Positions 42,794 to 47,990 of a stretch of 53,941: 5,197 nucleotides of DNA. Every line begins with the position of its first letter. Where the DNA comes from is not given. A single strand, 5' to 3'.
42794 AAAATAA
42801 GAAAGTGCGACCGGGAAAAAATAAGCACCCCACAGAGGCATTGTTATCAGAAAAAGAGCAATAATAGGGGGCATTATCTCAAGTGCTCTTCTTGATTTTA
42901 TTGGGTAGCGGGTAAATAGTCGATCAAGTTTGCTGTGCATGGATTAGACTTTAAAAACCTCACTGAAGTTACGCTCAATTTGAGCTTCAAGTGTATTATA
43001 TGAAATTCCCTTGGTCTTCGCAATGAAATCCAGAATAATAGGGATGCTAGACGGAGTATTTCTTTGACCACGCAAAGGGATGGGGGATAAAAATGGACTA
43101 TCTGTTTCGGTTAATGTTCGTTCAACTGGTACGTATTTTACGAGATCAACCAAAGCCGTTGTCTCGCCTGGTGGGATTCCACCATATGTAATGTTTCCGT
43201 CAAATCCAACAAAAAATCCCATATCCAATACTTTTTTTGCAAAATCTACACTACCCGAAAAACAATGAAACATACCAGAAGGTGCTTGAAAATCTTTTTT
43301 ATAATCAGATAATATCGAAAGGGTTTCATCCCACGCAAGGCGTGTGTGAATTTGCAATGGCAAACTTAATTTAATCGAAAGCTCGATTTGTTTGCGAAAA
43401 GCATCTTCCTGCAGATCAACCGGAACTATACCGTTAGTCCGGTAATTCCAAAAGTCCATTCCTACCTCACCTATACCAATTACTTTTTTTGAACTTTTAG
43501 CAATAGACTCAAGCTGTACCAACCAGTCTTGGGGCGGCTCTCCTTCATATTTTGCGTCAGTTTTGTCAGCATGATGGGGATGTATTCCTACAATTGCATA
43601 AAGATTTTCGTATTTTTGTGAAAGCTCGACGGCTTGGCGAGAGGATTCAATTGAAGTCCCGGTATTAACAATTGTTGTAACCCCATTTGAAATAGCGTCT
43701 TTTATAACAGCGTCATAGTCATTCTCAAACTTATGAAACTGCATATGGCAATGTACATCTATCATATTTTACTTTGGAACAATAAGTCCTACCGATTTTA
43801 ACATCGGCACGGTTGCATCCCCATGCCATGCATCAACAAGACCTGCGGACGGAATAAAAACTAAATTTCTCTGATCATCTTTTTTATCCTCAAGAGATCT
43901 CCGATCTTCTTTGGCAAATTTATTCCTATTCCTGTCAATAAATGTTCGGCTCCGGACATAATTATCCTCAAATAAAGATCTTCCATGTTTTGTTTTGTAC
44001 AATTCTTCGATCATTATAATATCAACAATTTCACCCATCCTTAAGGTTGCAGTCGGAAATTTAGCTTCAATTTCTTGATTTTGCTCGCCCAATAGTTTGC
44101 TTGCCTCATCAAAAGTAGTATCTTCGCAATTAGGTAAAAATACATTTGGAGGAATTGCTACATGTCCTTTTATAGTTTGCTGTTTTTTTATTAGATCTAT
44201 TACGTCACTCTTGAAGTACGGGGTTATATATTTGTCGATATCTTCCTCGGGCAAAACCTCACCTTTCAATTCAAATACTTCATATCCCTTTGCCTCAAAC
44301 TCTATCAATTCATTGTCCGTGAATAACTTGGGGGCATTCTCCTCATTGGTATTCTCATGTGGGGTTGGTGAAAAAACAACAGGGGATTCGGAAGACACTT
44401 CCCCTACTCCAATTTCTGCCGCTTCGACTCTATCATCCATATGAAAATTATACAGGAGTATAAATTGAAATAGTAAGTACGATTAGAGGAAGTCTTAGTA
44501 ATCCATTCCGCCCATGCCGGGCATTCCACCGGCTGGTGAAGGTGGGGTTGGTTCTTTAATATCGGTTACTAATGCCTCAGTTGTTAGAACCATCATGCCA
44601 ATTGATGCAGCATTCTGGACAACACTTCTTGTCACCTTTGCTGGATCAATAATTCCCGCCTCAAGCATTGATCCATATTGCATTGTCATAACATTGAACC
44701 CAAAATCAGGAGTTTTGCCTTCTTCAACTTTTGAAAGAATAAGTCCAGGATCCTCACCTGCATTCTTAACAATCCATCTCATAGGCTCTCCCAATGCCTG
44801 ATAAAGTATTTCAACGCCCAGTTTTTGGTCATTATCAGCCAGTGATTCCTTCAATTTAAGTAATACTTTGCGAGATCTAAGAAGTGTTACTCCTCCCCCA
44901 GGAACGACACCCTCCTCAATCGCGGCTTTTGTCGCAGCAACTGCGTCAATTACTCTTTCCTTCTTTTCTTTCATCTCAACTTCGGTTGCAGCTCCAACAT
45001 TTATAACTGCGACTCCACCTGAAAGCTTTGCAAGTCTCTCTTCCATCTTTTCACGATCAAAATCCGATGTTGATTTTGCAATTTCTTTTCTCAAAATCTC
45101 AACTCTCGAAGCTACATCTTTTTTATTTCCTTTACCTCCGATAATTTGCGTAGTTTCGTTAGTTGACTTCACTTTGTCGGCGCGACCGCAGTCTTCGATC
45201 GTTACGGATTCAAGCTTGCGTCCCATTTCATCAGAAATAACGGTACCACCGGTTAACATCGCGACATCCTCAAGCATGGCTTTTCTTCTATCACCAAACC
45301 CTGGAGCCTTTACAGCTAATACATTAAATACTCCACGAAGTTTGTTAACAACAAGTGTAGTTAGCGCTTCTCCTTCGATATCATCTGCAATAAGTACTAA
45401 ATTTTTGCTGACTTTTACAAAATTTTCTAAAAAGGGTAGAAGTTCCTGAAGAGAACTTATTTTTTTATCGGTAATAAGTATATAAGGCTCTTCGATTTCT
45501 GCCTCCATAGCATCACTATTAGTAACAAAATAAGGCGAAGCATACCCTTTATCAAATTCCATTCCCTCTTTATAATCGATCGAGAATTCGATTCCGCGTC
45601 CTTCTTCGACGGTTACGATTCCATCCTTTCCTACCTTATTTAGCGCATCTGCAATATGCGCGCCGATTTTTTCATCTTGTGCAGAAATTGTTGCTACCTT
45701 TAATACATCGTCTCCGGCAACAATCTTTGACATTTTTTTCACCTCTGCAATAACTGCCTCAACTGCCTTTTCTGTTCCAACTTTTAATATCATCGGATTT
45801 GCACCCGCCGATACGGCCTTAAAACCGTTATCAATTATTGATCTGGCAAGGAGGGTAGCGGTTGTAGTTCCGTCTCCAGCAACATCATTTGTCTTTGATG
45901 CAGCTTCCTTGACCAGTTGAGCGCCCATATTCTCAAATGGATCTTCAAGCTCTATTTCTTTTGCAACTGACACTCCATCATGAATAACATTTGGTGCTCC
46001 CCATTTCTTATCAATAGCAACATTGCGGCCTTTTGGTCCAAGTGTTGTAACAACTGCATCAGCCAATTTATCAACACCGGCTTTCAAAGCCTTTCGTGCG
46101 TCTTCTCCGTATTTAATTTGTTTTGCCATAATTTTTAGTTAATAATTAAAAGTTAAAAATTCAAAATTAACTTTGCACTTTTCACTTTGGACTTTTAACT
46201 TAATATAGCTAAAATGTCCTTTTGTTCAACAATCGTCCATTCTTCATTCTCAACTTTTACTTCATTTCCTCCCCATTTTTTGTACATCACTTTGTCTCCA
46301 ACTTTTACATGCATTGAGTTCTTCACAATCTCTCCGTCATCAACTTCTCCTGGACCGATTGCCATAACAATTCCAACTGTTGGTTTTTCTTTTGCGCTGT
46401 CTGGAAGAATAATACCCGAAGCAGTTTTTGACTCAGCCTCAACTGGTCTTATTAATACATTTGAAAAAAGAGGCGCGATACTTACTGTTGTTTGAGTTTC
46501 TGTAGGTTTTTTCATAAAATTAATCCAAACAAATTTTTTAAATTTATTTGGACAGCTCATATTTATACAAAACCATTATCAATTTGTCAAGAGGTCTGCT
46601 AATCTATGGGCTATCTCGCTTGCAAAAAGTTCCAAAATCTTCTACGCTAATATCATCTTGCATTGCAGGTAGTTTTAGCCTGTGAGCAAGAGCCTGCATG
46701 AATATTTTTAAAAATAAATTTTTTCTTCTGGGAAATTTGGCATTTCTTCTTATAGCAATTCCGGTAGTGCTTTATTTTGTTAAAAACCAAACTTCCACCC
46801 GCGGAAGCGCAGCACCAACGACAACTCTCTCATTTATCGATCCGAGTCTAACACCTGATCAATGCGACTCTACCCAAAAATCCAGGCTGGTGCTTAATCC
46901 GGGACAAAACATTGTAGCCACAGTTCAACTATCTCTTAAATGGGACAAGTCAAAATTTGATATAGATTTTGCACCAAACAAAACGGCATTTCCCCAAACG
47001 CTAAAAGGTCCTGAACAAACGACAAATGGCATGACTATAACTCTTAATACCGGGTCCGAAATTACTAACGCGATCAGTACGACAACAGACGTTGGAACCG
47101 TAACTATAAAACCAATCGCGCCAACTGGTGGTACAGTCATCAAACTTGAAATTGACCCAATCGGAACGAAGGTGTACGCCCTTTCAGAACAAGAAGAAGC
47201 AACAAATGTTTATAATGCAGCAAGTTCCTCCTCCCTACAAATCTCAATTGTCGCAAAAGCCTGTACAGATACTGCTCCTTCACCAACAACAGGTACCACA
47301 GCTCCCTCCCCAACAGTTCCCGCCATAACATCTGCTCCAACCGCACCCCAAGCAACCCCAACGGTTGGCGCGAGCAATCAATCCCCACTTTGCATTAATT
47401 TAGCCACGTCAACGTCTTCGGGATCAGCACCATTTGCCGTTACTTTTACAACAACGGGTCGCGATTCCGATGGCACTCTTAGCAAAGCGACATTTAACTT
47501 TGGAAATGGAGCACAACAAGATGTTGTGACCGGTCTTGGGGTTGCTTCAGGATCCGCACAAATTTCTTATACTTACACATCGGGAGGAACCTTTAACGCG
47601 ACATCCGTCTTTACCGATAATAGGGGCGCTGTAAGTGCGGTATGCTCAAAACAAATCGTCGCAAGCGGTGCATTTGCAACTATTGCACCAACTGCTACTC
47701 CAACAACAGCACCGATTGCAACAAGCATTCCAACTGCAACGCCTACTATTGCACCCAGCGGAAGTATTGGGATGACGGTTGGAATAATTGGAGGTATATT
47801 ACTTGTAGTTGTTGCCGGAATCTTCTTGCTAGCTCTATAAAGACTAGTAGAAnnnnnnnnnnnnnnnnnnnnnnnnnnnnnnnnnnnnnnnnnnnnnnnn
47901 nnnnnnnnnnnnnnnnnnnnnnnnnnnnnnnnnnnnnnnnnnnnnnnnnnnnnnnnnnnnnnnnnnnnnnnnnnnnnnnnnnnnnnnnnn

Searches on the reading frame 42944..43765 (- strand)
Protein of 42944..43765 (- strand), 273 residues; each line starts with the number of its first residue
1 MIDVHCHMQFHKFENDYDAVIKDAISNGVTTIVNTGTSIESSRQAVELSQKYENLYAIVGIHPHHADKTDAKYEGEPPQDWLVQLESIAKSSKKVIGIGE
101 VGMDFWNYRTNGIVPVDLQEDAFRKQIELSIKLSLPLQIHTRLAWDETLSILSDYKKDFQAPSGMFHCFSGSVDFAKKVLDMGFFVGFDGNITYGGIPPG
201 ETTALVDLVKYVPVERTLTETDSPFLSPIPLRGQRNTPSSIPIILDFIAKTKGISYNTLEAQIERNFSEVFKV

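Call 8: search_protein_families(library=pfam, proteins=[window:42944-43765:-], max_evalue=0.001)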
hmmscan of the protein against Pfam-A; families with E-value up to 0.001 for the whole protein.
window:42944-43765:- (273 aa): 1 family
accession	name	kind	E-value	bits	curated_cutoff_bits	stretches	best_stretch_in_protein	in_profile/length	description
PF01026.27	TatD_DNase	-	1.2e-70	238.2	27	1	2-272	1-253/253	TatD related DNase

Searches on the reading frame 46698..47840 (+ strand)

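Call 8: search_protein_families(library=pfam, proteins=[window:46698-47840:+], max_evalue=0.001)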
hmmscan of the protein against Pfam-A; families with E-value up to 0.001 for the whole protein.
window:46698-47840:+ (380 aa): 2 families
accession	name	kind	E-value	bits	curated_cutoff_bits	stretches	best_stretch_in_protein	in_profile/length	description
PF00801.26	PKD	-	6e-05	23.4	23.5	1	236-316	5-76/80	PKD domain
PF18911.6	PKD_4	-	0.00027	21.3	27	1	236-314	8-77/85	PKD domain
